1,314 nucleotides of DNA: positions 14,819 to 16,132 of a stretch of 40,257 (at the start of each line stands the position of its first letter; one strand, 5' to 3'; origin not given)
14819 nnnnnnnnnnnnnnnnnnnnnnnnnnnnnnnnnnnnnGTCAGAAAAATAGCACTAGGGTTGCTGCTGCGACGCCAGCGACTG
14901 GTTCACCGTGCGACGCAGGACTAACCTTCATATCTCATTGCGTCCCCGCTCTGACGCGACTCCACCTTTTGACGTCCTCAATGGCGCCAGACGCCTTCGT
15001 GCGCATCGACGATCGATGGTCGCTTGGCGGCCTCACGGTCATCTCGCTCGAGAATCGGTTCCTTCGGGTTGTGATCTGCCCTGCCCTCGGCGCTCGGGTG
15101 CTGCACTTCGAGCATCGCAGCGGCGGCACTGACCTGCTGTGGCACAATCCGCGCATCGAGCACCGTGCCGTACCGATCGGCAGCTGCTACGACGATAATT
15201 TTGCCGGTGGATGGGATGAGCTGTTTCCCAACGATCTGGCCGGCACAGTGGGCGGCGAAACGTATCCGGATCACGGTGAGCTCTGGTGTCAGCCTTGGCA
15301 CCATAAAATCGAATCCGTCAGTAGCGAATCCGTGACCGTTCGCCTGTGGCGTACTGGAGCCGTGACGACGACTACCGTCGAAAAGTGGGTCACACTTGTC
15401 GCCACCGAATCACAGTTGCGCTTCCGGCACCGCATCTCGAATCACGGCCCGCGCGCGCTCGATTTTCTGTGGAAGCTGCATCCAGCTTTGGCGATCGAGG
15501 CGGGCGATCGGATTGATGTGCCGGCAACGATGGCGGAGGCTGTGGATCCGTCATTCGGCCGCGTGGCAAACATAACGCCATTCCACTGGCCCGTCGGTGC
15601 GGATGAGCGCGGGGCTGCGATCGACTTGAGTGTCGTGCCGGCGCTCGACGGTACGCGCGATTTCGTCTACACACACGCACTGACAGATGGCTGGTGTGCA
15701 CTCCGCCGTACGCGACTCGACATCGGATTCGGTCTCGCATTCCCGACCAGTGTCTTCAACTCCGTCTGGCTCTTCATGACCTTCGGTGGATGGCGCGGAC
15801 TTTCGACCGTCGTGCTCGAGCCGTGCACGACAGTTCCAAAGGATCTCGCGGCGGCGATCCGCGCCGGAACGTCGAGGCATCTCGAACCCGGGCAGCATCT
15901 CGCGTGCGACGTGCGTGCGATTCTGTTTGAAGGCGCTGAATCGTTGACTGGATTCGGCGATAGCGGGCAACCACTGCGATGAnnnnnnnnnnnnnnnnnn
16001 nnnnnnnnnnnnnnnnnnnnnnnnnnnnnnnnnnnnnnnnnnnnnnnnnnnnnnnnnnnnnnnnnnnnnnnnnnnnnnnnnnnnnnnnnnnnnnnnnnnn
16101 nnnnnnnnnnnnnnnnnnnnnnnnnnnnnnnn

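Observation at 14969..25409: Ten-gene, glycosyltransferase-free, translationally coupled operon embedded in the polysaccharide locus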

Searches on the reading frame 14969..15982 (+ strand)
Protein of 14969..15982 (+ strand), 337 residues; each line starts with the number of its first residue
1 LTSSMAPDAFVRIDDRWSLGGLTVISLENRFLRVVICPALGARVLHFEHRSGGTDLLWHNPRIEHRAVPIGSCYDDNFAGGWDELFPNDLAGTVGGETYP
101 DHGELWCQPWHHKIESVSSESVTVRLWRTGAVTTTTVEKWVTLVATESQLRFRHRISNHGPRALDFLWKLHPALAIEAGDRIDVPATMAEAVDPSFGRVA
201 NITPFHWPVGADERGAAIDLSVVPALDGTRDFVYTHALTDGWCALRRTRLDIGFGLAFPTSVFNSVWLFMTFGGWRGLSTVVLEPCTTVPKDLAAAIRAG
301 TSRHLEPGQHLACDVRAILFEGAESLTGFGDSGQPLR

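Call 4: search_protein_families(library=pfam, proteins=[window:14969-15982:+], max_evalue=0.01)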
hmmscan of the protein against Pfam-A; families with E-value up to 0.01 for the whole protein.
window:14969-15982:+ (337 aa): 1 family
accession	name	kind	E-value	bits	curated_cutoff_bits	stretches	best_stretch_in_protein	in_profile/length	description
PF17128.10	DUF5107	-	1.8e-05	24.3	24.4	1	23-74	25-76/310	Domain of unknown function (DUF5107)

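Call 8: search_protein_families(library=ncbifam, proteins=[window:14969-15982:+], max_evalue=0.001)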
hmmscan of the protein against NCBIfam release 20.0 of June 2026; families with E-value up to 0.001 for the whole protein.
window:14969-15982:+ (337 aa): 0 families

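Call 28: search_solved_structures(query=window:14969-15982:+, max_evalue=1, show_alignments=1)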
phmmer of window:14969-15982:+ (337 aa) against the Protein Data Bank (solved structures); distinct sequences matched with E-value up to 1: 2.
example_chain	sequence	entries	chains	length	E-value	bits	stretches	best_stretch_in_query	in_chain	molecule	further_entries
5cd6_A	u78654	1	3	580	0.061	15.8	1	24-67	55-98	TPR-domain containing protein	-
8sxp_C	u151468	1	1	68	0.89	11.9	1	227-259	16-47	Long neurotoxin 2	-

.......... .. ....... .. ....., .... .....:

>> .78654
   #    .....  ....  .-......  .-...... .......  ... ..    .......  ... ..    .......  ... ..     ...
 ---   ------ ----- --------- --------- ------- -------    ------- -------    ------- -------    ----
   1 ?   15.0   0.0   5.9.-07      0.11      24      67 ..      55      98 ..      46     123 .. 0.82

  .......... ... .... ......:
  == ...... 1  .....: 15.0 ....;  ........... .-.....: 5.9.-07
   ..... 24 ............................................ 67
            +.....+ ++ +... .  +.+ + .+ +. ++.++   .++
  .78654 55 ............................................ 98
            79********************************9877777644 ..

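Call 37: find_homologous_proteins(query=window:14969-15982:+, max_evalue=0.001)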
Query window:14969-15982:+ (337 aa): 1217 proteins with E <= 0.001 among 6280 candidates; the best 120 are listed.
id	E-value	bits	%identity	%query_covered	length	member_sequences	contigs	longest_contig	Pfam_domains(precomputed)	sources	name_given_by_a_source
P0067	2.1e-229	779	100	99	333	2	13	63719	PF17128.11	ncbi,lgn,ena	-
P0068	2.1e-199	680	86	99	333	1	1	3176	PF17128.11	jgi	jgi:Domain of unknown function (DUF5107)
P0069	7.3e-172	590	76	99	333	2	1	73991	PF17128.11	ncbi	-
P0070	2.7e-168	578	74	99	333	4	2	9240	-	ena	-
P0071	3.1e-166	571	74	99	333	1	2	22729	-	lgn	-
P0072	3.5e-164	564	73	99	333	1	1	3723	-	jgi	jgi:hypothetical protein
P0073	4.9e-160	551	72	99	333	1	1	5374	-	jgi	jgi:hypothetical protein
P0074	1.2e-154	533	68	99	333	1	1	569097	PF17128.11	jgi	jgi:hypothetical protein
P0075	3.4e-154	532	68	99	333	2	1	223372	PF17128.11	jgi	jgi:galactose mutarotase-like enzyme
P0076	4.7e-145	501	66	100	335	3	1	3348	PF14486.13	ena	-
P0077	4.0e-144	498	69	92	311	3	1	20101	-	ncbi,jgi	jgi:hypothetical protein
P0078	6.4e-144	498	65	100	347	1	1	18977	-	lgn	-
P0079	1.5e-143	496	66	99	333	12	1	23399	PF01263.27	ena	-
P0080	4.1e-143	495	66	98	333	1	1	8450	PF14486.13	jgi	jgi:galactose mutarotase-like enzyme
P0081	1.2e-142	493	64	100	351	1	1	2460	-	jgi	jgi:hypothetical protein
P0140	9.4e-90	320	48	94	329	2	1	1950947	PF14486.13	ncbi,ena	-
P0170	2.5e-87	312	45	96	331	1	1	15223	PF17128.11,PF14486.13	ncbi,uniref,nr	ncbi:DUF5107 domain-containing protein [Paenibacillus sp. GCM10012307]|uniref:DUF5107 domain-contain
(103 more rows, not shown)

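Call 38: find_encoding_contigs(protein=P0170, flank=8000, max_places=1)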
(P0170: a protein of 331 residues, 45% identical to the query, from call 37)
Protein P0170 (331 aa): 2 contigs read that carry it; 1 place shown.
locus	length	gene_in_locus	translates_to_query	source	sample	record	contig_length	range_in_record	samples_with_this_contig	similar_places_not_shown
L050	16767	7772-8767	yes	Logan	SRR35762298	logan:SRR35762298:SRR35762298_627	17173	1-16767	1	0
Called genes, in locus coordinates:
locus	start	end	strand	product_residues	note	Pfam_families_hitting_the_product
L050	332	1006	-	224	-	PF00392:GntR, PF07729:FCD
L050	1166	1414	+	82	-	-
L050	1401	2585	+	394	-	PF01547:SBP_bac_1, PF13416:SBP_bac_8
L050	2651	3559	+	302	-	PF00528:BPD_transp_1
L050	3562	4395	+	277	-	PF00528:BPD_transp_1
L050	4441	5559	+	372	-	PF02746:MR_MLE_N, PF13378:MR_MLE_C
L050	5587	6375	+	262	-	PF00106:adh_short, PF01370:Epimerase (faint), PF08659:KR, PF13561:adh_short_C2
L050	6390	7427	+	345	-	PF08240:ADH_N, PF16912:Glu_dehyd_C, PF00107:ADH_zinc_N, PF02254:TrkA_N (faint), PF13602:ADH_zinc_N_2 (weak)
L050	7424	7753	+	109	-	PF12973:Cupin_7 (weak), PF07883:Cupin_2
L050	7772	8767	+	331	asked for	PF14486:DUF4432, PF17128:DUF5107 (weak)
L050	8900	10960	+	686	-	PF16875:Glyco_hydro_36N, PF02065:Melibiase, PF16874:Glyco_hydro_36C (weak)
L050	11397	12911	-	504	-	PF01547:SBP_bac_1, PF12010:DUF3502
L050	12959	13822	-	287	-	PF00528:BPD_transp_1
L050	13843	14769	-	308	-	PF00528:BPD_transp_1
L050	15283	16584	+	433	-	PF11579:DUF3238 (weak)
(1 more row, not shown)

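Call 39: find_encoding_contigs(protein=P0140, flank=8000, max_places=1)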
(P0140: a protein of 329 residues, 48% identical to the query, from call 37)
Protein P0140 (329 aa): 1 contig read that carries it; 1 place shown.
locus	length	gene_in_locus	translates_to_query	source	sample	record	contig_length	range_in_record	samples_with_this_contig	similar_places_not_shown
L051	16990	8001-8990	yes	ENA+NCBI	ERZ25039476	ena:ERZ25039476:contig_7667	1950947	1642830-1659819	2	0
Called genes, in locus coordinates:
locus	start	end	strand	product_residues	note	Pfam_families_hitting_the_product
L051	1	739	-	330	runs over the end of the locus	PF13555:AAA_29 (faint), PF00005:ABC_tran, PF13304:AAA_21 (weak)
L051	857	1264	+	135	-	PF01035:DNA_binding_1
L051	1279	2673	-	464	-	PF14841:FliG_M (faint), PF03448:MgtE_N, PF00571:CBS, PF01769:MgtE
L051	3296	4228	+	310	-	PF00392:GntR, PF13730:HTH_36 (weak), PF27163:YmtS_Ross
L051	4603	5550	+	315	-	PF00528:BPD_transp_1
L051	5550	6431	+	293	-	PF00528:BPD_transp_1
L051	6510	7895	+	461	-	PF01547:SBP_bac_1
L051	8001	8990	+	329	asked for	PF14486:DUF4432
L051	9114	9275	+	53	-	-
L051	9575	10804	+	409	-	PF00291:PALP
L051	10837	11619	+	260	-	PF00702:Hydrolase (weak), PF05116:S6PP (faint), PF08282:Hydrolase_3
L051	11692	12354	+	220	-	PF00149:Metallophos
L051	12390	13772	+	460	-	PF13224:DUF4032 (weak)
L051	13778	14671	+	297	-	PF01557:FAA_hydrolase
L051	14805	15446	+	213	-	PF01081:Aldolase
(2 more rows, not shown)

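Call 45: search_solved_structures(query=A3, max_evalue=1, show_alignments=1)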
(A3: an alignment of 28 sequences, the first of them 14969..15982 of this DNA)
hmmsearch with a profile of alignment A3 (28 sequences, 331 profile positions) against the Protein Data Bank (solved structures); distinct sequences matched with E-value up to 1: 10.
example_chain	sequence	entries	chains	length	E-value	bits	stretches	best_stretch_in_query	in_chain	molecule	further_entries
5cd6_A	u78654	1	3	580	1.7e-05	27.1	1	15-59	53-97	TPR-domain containing protein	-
3q1n_A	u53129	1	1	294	0.0017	20.5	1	18-170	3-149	Galactose mutarotase related enzyme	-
3dcd_A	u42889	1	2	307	0.011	17.9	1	19-63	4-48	Galactose mutarotase related enzyme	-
3mwx_A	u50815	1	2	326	0.011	17.8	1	8-51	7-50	Aldose 1-epimerase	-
4bze_A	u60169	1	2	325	0.012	17.7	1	8-51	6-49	ALDOSE 1-EPIMERASE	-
4bzf_A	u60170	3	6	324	0.013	17.6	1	9-51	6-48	ALDOSE 1-EPIMERASE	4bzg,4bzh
3nre_A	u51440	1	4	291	0.014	17.5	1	94-183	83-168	Aldose 1-epimerase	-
3ty1_A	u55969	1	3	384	0.017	17.2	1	234-325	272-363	Hypothetical aldose 1-epimerase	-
7uvg_A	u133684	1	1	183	0.045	15.8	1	117-164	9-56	Coh5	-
7mjr_A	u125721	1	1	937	0.18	13.8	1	104-170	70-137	Vip4Da1 protein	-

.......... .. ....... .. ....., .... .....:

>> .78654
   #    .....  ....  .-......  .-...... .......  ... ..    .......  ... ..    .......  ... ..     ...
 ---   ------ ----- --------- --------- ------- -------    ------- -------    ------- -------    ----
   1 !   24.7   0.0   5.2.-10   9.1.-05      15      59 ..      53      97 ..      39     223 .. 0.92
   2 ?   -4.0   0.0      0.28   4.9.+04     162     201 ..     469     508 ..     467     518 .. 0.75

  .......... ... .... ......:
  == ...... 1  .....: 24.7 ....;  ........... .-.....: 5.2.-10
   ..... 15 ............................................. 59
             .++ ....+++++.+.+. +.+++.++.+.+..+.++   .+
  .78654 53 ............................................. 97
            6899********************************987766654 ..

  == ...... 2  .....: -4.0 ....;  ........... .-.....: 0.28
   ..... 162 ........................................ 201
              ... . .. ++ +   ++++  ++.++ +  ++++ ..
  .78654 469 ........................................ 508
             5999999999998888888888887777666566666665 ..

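Call 52: predict_structure(alignment_id=A3)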
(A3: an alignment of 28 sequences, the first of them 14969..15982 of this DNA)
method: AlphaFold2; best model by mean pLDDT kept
length: 337 residues; sequences in the alignment: 28
mean_pLDDT: 94.9   pTM: 0.92
mean pLDDT of the five models: 94.9, 94.9, 94.7, 94.4, 93.9
residues with pLDDT >= 90: 307; 70-90: 23; 50-70: 3; < 50: 4
segments of 3 or more residues with pLDDT < 50: 1-3
pLDDT, mean of each block of 10 residues (from residue 1): 64 95 97 98 98 97 94 95 97 92 96 98 98 96 98 98 97 98 98 87 92 94 94 97 98 98 98 89 97 95 97 98 97 94
secondary structure, 60 per line:
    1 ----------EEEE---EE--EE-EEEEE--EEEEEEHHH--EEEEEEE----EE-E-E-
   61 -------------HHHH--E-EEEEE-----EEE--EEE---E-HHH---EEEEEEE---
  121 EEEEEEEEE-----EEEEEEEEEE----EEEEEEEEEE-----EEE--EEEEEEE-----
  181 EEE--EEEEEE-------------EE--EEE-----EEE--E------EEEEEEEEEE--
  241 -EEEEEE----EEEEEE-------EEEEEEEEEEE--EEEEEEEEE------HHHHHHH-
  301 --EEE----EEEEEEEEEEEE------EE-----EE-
elements in order: E11-14 E25-29 E32-37 E43-49 H74-77 E82-86 E92-94 E97-99 E111-117 E121-129 E135-144 E149-158 E164-166 E169-175 E181-183 E186-191 E209-211 E217-219 E229-238 E242-247 E252-257 E265-275 E278-286 H293-299 E303-305 E310-321

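Call 56: fold_search(model_id=the predicted structure, library=pdb)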
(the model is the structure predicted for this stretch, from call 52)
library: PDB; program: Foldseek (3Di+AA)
matches with E <= 10: 939; with E <= 0.001: 124
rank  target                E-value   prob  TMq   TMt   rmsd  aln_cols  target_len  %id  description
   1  3mwx_A                4.6e-16  1.00  0.67  0.70   5.1       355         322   16  Crystal structure of a putative galactose mutarotase (BSU18360) from BACILLUS SUBTILIS at 1.45 A resolution (released 2010-07-07)
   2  4bze_B                1.1e-15  1.00  0.67  0.70   4.9       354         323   16  Crystal structure of galactose mutarotase GalM from Bacillus subtilis (released 2014-08-13)
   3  5cd6_A                3.0e-15  1.00  0.64  0.39   4.3       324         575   15  Crystal structure of a TPR-domain containing protein (BDI_1685) from Parabacteroides distasonis ATCC 8503 at 2.26 A re (released 2015-07-29)
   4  3ty1_A                5.0e-15  1.00  0.71  0.63   5.2       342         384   13  Crystal structure of a putative aldose 1-epimerase (KPN_04629) from Klebsiella pneumoniae subsp. pneumoniae MGH 78578  (released 2011-12-28)
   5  3k25_A                5.8e-15  1.00  0.65  0.75   5.3       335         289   16  Crystal Structure of Slr1438 protein from Synechocystis sp. PCC 6803, Northeast Structural Genomics Consortium Target  (released 2009-10-13)
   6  3nre_A                1.7e-13  1.00  0.62  0.71   5.5       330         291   15  Crystal structure of a Putative aldose 1-epimerase (b2544) from ESCHERICHIA COLI K12 at 1.59 A resolution (released 2010-09-15)
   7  3dcd_A                2.7e-13  1.00  0.59  0.65   5.4       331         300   15  X-ray structure of the galactose mutarotase related enzyme Q5FKD7 from Lactobacillus acidophilus at the resolution 1.9 (released 2008-07-29)
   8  3q1n                  4.2e-13  1.00  0.60  0.68   5.1       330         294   15  Crystal structure of a galactose mutarotase-like protein (LSEI_2598) from Lactobacillus casei ATCC 334 at 1.61 A resolut (released 2011-01-19)
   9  1jov                  5.3e-12  1.00  0.61  0.74   4.6       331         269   11  Crystal Structure Analysis of HI1317 (released 2003-06-24)
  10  2htb_C                8.5e-12  1.00  0.64  0.73   4.0       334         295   10  Crystal Structure of a putative mutarotase (YeaD) from Salmonella typhimurium in monoclinic form (released 2007-01-23)
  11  3os7_A                9.4e-12  1.00  0.64  0.63   5.9       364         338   12  Crystal structure of a galactose mutarotase-like protein (CA_C0697) from CLOSTRIDIUM ACETOBUTYLICUM at 1.80 A resoluti (released 2010-10-13)
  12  2hta_A                1.2e-11  1.00  0.65  0.72   4.8       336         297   10  Crystal Structure of a putative mutarotase (YeaD) from Salmonella typhimurium in orthorhombic form (released 2007-01-23)
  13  1l7k_A                3.1e-11  1.00  0.59  0.59   6.4       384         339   11  x-ray structure of galactose mutarotase from Lactococcus lactis complexed with galactose (released 2002-04-24)
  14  1nsx_B                3.8e-11  1.00  0.56  0.54   7.3       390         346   10  Crystal structure of galactose mutarotase from Lactococcus lactis mutant H170N complexed with galactose (released 2003-02-11)
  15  1ns4_A                4.7e-11  1.00  0.57  0.57   7.1       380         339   12  Crystal structure of galactose mutarotase from Lactococcus lactis mutant E304Q complexed with glucose (released 2003-02-11)
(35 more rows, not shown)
